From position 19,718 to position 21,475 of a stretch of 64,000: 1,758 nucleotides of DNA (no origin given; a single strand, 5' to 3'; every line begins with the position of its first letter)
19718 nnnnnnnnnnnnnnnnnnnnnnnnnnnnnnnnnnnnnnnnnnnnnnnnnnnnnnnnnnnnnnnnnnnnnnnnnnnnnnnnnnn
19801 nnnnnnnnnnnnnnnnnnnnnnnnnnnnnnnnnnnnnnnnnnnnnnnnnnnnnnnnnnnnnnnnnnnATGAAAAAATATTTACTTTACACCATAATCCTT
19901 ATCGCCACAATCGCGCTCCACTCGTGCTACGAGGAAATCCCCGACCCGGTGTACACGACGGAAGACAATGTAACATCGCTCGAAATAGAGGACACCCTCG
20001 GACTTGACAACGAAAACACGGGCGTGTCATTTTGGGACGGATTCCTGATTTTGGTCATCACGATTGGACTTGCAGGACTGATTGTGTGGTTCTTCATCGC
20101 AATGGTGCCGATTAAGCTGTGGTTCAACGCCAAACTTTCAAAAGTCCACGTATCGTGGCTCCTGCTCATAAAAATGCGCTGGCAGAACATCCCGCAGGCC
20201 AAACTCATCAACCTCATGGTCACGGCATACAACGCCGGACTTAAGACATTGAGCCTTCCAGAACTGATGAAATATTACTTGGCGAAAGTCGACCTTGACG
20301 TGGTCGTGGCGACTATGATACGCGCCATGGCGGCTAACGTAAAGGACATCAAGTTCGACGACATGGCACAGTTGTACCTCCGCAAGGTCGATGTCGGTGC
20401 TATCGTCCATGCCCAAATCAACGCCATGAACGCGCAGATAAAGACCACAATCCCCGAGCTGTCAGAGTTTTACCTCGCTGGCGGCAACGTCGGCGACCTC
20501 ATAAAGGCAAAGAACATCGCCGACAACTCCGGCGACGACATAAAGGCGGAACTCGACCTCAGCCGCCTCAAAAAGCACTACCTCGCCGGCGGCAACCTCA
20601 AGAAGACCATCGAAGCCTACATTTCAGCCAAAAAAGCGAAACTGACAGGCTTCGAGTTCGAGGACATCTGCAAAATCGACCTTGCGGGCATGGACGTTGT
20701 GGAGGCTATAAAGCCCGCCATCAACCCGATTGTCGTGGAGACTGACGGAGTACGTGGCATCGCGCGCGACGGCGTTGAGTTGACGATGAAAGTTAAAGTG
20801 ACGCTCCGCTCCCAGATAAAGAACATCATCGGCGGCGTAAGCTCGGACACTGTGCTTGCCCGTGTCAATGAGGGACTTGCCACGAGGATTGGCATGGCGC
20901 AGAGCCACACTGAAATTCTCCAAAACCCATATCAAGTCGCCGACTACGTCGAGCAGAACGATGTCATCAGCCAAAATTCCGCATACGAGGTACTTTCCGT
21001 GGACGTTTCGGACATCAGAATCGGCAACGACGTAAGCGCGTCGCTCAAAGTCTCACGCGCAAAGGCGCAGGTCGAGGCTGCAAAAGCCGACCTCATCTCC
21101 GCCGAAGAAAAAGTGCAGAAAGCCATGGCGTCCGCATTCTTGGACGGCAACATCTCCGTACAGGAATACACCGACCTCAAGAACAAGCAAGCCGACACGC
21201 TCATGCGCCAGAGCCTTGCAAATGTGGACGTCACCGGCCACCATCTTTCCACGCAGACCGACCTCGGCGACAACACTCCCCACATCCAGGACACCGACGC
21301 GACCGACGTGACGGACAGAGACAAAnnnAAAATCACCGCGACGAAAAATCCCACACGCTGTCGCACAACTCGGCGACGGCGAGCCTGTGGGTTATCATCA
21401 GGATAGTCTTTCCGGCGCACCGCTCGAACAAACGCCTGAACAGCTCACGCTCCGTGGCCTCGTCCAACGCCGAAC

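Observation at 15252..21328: Operon coupling a triple-SPOR peptidoglycan-binding protein to two atypical FloA/flotillin-like membrane scaffolds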

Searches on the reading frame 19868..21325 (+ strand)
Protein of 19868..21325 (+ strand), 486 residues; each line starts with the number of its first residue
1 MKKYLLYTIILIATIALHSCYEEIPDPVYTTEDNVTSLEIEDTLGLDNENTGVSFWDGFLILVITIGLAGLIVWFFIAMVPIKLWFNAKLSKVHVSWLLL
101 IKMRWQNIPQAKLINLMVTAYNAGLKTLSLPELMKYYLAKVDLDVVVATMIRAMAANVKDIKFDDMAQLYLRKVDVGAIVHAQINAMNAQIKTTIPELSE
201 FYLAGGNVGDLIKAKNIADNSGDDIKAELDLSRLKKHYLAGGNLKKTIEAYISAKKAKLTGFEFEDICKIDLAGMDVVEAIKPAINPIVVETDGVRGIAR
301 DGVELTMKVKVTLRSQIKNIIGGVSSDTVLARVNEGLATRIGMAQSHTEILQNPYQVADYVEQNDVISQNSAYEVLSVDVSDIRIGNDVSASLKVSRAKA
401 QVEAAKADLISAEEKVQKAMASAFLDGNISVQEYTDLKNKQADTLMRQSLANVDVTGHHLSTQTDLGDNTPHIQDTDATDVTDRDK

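Call 3: search_protein_families(library=pfam, proteins=[window:19868-21325:+], max_evalue=0.1)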
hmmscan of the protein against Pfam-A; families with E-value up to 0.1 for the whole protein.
window:19868-21325:+ (486 aa): 2 families
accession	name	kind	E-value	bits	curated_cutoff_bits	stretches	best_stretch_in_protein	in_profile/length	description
PF12127.13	FloA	-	1.1e-83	281.4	34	4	228-407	65-242/314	Flotillin-like protein FloA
PF11558.13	HET-s_218-289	-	0.079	13.4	32.2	0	366-393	5-32/65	Het-s 218-289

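Call 4: search_protein_families(library=ncbifam, proteins=[window:19868-21325:+], max_evalue=0.1)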
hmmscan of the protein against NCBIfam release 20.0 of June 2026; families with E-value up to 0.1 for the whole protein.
window:19868-21325:+ (486 aa): 2 families
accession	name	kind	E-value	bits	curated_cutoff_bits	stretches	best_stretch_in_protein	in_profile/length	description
NF010186.0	PRK13665.1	equivalog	2.2e-83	280.1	393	4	228-407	72-249/328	flotillin-like protein FloA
TIGR01845.1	outer_NodT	subfamily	0.011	14.6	210.05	1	347-420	168-241/460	efflux transporter outer membrane subunit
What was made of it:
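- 19868..21328 (+): Gene 3: five-repeat lipo-FloA paralogue, 486 aa. NCBIfam equivalog at 280 bits, below its cut-off of 393 (calls 3, 4).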

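Call 9: find_homologous_proteins(query=window:19868-21325:+)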
Query window:19868-21325:+ (486 aa): 96 proteins with E <= 0.001 among 8000 candidates.
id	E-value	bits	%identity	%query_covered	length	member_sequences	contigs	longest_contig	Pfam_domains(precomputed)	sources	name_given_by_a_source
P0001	0.0e+0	1048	100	100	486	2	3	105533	PF12127.14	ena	-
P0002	2.4e-267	905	88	100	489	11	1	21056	PF12127.14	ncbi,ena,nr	ncbi:MAG: flotillin-like FloA family protein [Bacteroidales bacterium]|nr:flotillin-like FloA family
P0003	1.1e-254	863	86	96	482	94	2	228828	PF12127.14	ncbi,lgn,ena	-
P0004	5.7e-217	739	76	95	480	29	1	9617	PF12127.14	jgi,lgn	jgi:uncharacterized protein YqfA (UPF0365 family)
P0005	4.2e-214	730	73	99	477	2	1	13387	PF12127.14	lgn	-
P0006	1.2e-212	725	73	98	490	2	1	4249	PF12127.14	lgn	-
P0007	1.6e-211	721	79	86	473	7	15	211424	PF12127.14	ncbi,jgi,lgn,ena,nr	ncbi:MAG: flotillin-like FloA family protein [Bacteroidales bacterium]|jgi:uncharacterized protein Y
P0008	2.3e-211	721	73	99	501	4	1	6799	PF12127.14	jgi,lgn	-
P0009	2.9e-210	717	75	93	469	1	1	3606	PF12127.14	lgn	-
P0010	3.7e-210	717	73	95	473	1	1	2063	PF12127.14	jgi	-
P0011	8.0e-206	702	70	99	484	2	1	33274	PF12127.14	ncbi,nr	ncbi:MAG: flotillin-like FloA family protein [Bacteroidales bacterium]|nr:flotillin-like FloA family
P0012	2.4e-204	697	70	99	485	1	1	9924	PF12127.14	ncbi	-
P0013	4.9e-204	696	71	97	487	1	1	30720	PF12127.14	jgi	-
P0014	1.2e-202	692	70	98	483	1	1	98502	PF12127.14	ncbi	-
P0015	9.9e-200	682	74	91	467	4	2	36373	PF12127.14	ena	-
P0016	5.1e-174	597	87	67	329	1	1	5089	PF12127.14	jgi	-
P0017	5.6e-164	564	81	71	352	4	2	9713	PF12127.14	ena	-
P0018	9.9e-157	541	59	98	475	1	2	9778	PF12127.14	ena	-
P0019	6.6e-156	538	58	99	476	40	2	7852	PF12127.14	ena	-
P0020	7.8e-155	534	57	100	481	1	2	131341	PF12127.14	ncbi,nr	ncbi:MAG: flotillin-like FloA family protein [Bacteroidales bacterium]|nr:flotillin-like FloA family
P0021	1.2e-154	534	59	93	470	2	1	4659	PF12127.14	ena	-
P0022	4.5e-150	519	64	81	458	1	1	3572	PF12127.14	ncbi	-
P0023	5.3e-149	515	58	99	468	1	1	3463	PF12127.14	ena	-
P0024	3.1e-138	480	55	93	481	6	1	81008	PF12127.14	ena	-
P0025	1.8e-132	461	53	93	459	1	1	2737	PF12127.14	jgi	-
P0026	1.2e-131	458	53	85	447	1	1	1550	PF12127.14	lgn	-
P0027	6.6e-127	442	48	100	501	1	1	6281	PF12127.14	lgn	-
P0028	1.9e-126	441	53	84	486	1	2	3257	PF12127.14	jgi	-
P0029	3.5e-124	433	52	82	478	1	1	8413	PF12127.14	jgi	jgi:uncharacterized protein YqfA (UPF0365 family)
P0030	8.7e-124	432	50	93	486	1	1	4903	PF12127.14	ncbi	-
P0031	1.5e-121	425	49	91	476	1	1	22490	PF12127.14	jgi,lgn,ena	-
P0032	2.5e-120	421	52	82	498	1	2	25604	PF12127.14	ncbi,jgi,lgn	-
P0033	6.1e-119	416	48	97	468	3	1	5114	PF12127.14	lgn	-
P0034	2.7e-118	414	47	92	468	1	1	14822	PF12127.14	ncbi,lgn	-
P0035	6.4e-118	413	50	83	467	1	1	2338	PF12127.14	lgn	-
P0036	2.1e-117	411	50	82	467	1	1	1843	PF12127.14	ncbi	-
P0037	5.8e-117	409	47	92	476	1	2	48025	PF12127.14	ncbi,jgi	jgi:uncharacterized protein YqfA (UPF0365 family)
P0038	1.7e-116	408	47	92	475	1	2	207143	PF12127.14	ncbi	-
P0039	2.0e-116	408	51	81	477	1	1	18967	PF12127.14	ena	-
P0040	3.0e-116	407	51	81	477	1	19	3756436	PF12127.14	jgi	jgi:uncharacterized protein YqfA (UPF0365 family)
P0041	3.3e-116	407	48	92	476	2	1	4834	PF12127.14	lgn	-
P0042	6.9e-116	406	49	85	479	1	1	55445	PF12127.14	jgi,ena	-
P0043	5.5e-115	403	52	78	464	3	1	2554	PF12127.14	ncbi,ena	-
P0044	7.8e-115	402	47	92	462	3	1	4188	PF12127.14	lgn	-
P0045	9.2e-115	402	51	78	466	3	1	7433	PF12127.14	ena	-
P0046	1.6e-114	401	46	94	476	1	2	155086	PF12127.14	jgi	-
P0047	2.1e-114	401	53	78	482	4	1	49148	PF12127.14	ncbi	-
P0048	2.4e-114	401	46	97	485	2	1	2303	PF12127.14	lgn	-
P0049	3.2e-114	400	45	92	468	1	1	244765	PF12127.14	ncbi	ncbi:MAG: flotillin-like FloA family protein [Bacteroidales bacterium]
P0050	6.3e-113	396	52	79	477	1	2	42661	PF12127.14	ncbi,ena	-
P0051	1.0e-112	395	49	88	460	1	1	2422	PF12127.14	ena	-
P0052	1.2e-112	395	47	87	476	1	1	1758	PF12127.14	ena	-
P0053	1.3e-112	395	48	86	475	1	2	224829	PF12127.14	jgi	-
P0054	1.5e-112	395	46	92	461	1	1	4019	PF12127.14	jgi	-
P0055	5.1e-112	393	50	84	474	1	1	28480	PF12127.14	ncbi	-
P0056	6.0e-112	393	51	81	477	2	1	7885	PF12127.14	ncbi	-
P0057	2.0e-111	391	46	93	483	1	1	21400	PF12127.14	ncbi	-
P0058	4.0e-111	390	52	81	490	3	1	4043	PF12127.14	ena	-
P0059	3.1e-110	387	47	92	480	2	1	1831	PF12127.14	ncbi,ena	-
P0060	1.1e-108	382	45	94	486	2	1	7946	PF12127.14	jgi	-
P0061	1.3e-108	382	44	93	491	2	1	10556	PF12127.14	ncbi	-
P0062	2.0e-108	381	70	55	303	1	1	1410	PF12127.14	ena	-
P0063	2.6e-108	381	46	85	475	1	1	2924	PF12127.14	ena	-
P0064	9.9e-108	379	50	79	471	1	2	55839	PF12127.14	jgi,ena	-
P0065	2.8e-107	378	51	81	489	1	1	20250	PF12127.14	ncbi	-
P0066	1.1e-106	376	49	82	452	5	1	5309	PF12127.14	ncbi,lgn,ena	-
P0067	2.3e-106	375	44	95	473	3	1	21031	PF12127.14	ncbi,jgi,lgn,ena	-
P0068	3.2e-105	371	43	93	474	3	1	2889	PF12127.14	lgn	-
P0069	4.5e-105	370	50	78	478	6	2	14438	PF12127.14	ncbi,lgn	-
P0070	1.2e-104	369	48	83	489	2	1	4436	PF12127.14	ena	-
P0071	1.3e-103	365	43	92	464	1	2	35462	PF12127.14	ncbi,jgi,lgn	-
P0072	4.4e-103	364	49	76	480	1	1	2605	PF12127.14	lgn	-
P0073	5.0e-103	364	48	81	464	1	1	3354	PF12127.14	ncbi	-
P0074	7.5e-103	363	47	84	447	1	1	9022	PF12127.14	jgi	-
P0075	1.9e-102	362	47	86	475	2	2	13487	PF12127.14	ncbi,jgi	-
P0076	1.3e-101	359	69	55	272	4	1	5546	PF12127.14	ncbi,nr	ncbi:MAG: flotillin-like FloA family protein, partial [Bacteroidales bacterium]|nr:flotillin-like Fl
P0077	5.0e-101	357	46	87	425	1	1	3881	PF12127.14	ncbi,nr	ncbi:MAG: hypothetical protein HC831_23885 [Chloroflexia bacterium]|nr:hypothetical protein [Chlorof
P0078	1.5e-100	355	46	78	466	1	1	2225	PF12127.14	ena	-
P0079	3.3e-99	351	41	94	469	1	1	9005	PF12127.14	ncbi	-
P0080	4.5e-98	347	47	78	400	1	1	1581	PF12127.14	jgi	-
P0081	1.9e-97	345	47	78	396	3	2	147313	PF12127.14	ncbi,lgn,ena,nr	ncbi:MAG: flotillin-like FloA family protein [Bacteroidales bacterium]|nr:flotillin-like FloA family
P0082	1.7e-96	342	45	78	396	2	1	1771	PF12127.14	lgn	-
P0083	3.6e-94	334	43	81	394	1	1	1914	PF12127.14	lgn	-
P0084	6.8e-94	333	43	81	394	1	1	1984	PF12127.14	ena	-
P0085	1.0e-93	333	40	99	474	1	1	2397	PF12127.14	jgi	jgi:uncharacterized protein YqfA (UPF0365 family)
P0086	1.4e-93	332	43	81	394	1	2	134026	PF12127.14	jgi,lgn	jgi:uncharacterized protein YqfA (UPF0365 family)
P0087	1.7e-92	329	45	78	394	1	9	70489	PF12127.14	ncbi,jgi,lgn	jgi:uncharacterized protein YqfA (UPF0365 family)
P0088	6.4e-90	320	43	79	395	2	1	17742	PF12127.14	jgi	-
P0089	4.5e-89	318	41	81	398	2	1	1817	PF12127.14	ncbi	-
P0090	2.3e-83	299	54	61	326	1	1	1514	PF12127.14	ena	-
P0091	1.1e-75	273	36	90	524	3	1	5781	PF12127.14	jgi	-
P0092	7.7e-72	261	35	91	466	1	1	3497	PF12127.14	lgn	-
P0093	9.3e-57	211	40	63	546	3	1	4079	PF12127.14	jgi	-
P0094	2.4e-55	206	46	48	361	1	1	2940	PF12127.14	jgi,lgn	jgi:uncharacterized protein YqfA (UPF0365 family)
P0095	9.5e-54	201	43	47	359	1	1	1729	PF12127.14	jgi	-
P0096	3.5e-53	199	34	77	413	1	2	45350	PF12127.14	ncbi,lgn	-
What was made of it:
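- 19868..21328 (+): 96 homologues, mostly 460-500 aa (call 9).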

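Call 11: find_encoding_contigs(protein=P0001, flank=10000, max_places=3)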
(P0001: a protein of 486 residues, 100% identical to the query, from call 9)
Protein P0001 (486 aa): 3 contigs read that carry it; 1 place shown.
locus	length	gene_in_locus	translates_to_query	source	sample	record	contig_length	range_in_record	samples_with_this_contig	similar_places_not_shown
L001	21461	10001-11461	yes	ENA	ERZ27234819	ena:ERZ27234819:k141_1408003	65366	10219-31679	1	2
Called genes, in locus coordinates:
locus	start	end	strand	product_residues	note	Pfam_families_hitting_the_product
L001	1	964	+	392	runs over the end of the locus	PF01808:AICARFT_IMPCHas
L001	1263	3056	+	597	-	PF04616:Glyco_hydro_43, PF16369:GH43_C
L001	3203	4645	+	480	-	PF01637:ATPase_2, PF13191:AAA_16 (weak), PF13173:AAA_14 (weak), PF13401:AAA_22 (weak)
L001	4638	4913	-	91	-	-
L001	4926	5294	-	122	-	-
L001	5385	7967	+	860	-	-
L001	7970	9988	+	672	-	PF12127:FloA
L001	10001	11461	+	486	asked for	PF12127:FloA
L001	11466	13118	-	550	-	PF00664:ABC_membrane, PF00005:ABC_tran, PF13304:AAA_21 (faint)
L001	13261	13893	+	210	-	PF00188:CAP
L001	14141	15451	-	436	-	PF00291:PALP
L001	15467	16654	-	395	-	PF13669:Glyoxalase_4 (faint), PF00903:Glyoxalase (weak)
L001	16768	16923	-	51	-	-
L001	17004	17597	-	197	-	-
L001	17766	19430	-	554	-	PF00515:TPR_1 (faint), PF13181:TPR_8 (faint), PF07719:TPR_2 (faint)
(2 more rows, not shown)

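Call 12: find_encoding_contigs(protein=P0020, flank=10000, max_places=2)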
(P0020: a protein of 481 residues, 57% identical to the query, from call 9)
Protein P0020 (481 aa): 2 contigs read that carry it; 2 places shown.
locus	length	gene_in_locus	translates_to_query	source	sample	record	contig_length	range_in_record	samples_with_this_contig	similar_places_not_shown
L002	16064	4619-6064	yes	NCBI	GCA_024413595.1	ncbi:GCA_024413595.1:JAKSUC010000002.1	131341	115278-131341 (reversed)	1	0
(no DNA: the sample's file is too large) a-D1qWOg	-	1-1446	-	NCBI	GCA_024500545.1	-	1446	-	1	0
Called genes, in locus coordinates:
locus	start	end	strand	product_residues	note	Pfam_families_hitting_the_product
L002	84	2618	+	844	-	-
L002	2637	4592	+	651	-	PF12127:FloA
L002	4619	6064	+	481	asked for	PF12127:FloA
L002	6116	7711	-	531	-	PF00999:Na_H_Exchanger, PF02080:TrkA_C (faint)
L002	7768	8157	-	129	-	PF00072:Response_reg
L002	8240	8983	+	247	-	PF03309:Pan_kinase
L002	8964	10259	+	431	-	PF03349:Toluene_X (faint)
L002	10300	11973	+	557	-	PF00515:TPR_1 (faint), PF07719:TPR_2 (faint), PF13181:TPR_8 (faint)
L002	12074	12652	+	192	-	PF06835:LptC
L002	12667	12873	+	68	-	-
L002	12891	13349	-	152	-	PF19953:EACC1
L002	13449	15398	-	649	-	PF07228:SpoIIE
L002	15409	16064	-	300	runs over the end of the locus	PF07228:SpoIIE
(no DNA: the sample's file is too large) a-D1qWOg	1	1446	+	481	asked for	PF12127:FloA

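Call 13: find_encoding_contigs(protein=P0040, flank=10000, max_places=2)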
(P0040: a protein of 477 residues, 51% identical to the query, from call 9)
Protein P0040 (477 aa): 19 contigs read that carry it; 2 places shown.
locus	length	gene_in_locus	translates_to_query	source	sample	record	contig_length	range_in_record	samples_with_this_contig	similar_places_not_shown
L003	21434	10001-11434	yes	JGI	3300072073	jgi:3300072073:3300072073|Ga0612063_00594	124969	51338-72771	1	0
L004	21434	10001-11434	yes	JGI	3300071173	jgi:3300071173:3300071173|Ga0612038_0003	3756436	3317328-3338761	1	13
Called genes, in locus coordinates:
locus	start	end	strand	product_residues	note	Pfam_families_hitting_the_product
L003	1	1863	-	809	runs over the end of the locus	PF01804:Penicil_amidase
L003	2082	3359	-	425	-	-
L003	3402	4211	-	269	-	-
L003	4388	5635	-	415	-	PF01548:DEDD_Tnp_IS110, PF02371:Transposase_20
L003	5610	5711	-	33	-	-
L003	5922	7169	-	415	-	PF01548:DEDD_Tnp_IS110, PF02371:Transposase_20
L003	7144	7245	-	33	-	-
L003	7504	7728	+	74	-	PF17253:DUF5320 (weak)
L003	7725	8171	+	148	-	PF13279:4HBT_2, PF03061:4HBT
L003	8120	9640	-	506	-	PF13229:Beta_helix (weak)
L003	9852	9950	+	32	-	-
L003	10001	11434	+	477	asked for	PF12127:FloA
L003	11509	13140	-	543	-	PF03577:Peptidase_C69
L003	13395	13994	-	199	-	PF05576:Peptidase_S37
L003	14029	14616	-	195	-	PF05576:Peptidase_S37, PF05577:Peptidase_S28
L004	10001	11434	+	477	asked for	PF12127:FloA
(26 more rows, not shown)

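Call 17: search_solved_structures(query=window:19868-21325:+, max_evalue=1, show_alignments=2)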
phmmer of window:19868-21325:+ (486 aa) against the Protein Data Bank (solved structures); distinct sequences matched with E-value up to 1: 0.
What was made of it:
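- Tried and rejected: Solved structures by sequence. phmmer of gene 3 against the PDB found nothing (call 17).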

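Call 25: find_related_loci(query=A1, collection=genome_contigs, flank=10000)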
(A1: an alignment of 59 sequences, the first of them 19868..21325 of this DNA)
Query A1 (486 aa) in genome_contigs; peptide patterns used: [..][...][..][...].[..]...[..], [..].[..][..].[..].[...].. (x = any residue, [..] = any of these).
120 stretches matched a pattern; 87 encode a relative of the query (tblastn E <= 1e-3); the best 80 are kept; 80 distinct loci.
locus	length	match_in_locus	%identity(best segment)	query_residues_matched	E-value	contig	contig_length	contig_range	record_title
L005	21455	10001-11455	87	1-485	0e+0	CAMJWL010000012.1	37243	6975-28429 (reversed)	MAG: uncultured Bacteroidales bacterium isolate SRR12081303_bin.90_metaWRAP_v1.3_MAG genome assembly, contig: ERZ1228976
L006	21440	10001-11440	86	1-478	0e+0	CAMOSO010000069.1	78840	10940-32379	MAG: uncultured Bacteroidales bacterium isolate SRR873609_bin.80_metaWRAP_v1.3_MAG genome assembly, contig: ERZ1756109_3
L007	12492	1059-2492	85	1-477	0e+0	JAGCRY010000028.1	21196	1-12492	MAG: Bacteroidales bacterium isolate RGIG10068 Yak_Rumen-1__c342191, whole genome shotgun sequence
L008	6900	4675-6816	87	1-457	0e+0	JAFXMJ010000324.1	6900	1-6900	MAG: Bacteroidales bacterium isolate RGIG6546 Sheep_Reticulum-4__c562211, whole genome shotgun sequence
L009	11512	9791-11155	76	1-460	0e+0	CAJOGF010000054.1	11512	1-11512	uncultured Bacteroidales bacterium isolate Red_deer_3_mag_163 genome assembly, contig: scaffold_7197, whole genome shotg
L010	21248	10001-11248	79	51-469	0e+0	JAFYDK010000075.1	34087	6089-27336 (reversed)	MAG: Bacteroidales bacterium isolate RGIG6989 Sheep_Rumen.Co__c2304854, whole genome shotgun sequence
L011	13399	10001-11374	75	20-480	0e+0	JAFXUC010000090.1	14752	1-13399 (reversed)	MAG: Bacteroidales bacterium isolate RGIG6747 Sheep_Rumen-3__c1051465, whole genome shotgun sequence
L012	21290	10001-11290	77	51-476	0e+0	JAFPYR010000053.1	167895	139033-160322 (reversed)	MAG: Bacteroidales bacterium isolate RGIG1595 Goat_Abomasum.Co__c998621, whole genome shotgun sequence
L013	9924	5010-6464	70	1-483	0e+0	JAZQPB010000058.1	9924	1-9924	MAG: Bacteroidales bacterium isolate T1900045241_TH20190011.MAGScoT_cleanbin_000011 SGB_5524_k141_1360519, whole genome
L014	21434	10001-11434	70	2-475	0e+0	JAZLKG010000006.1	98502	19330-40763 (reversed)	MAG: Bacteroidales bacterium isolate T1900044960_TA20190018.MAGScoT_cleanbin_000010 SGB_3926_k141_1342083, whole genome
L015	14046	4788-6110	77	19-460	0e+0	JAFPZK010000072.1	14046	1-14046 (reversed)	MAG: Bacteroidales bacterium isolate RGIG1614 Goat_Abomasum.Co__c2186899, whole genome shotgun sequence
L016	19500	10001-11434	70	2-480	0e+0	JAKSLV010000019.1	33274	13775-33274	MAG: Bacteroidales bacterium isolate Horse_feces108 MAG108_19, whole genome shotgun sequence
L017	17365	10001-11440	74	1-480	0e+0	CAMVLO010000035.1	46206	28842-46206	MAG TPA_asm: uncultured Bacteroidales bacterium isolate SRR8387717_bin.14_metaWRAP_v1.3_MAG genome assembly, contig: ERZ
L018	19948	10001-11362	61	5-463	1e-167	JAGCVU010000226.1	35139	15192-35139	MAG: Bacteroidales bacterium isolate RGIG10168 Yak_Rumen-4__c1592633, whole genome shotgun sequence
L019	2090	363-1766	59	5-475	0e+0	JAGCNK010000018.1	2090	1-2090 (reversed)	MAG: Bacteroidales bacterium isolate RGIG9950 Yak_Reticulum-1__c73268, whole genome shotgun sequence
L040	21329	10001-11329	46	3-452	2e-120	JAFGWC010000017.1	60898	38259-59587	MAG: Bacteroidales bacterium isolate ZodW_Metabat.217 k87_609294, whole genome shotgun sequence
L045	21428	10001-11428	46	3-472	8e-117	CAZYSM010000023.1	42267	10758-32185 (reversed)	MAG TPA_asm: uncultured Bacteroidales bacterium isolate SRP163575_co1_449 genome assembly, contig: NODE_1681_length_4226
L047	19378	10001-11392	44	3-465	1e-113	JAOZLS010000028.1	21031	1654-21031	MAG: Bacteroidales bacterium isolate GMC10.metabat2.88 NODE_1241_length_21031_cov_8.520404, whole genome shotgun sequenc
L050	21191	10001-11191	45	47-451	2e-110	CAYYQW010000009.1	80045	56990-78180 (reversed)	MAG TPA_asm: uncultured Bacteroidaceae bacterium isolate binchicken_co8_20 genome assembly, contig: NODE_159_length_8004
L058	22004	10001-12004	45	74-452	2e-98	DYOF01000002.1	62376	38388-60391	MAG TPA_asm: Acetofilamentum sp. isolate SulCav_GS09_5_3_32_132 SulCav_GS09_5_434_length_62376_cov_73_322540, whole geno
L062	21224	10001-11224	42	49-465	2e-92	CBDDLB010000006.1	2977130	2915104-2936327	MAG: Bacteroidales bacterium isolate 5b4c7415-97b6-4acf-9de4-4614e48eac80 genome assembly, contig: contig_6, whole genom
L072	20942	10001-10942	36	58-465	2e-46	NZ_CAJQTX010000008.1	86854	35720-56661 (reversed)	MAG: Candidatus Accumulibacter sp. ACC003 isolate ACC003_d322, whole genome shotgun sequence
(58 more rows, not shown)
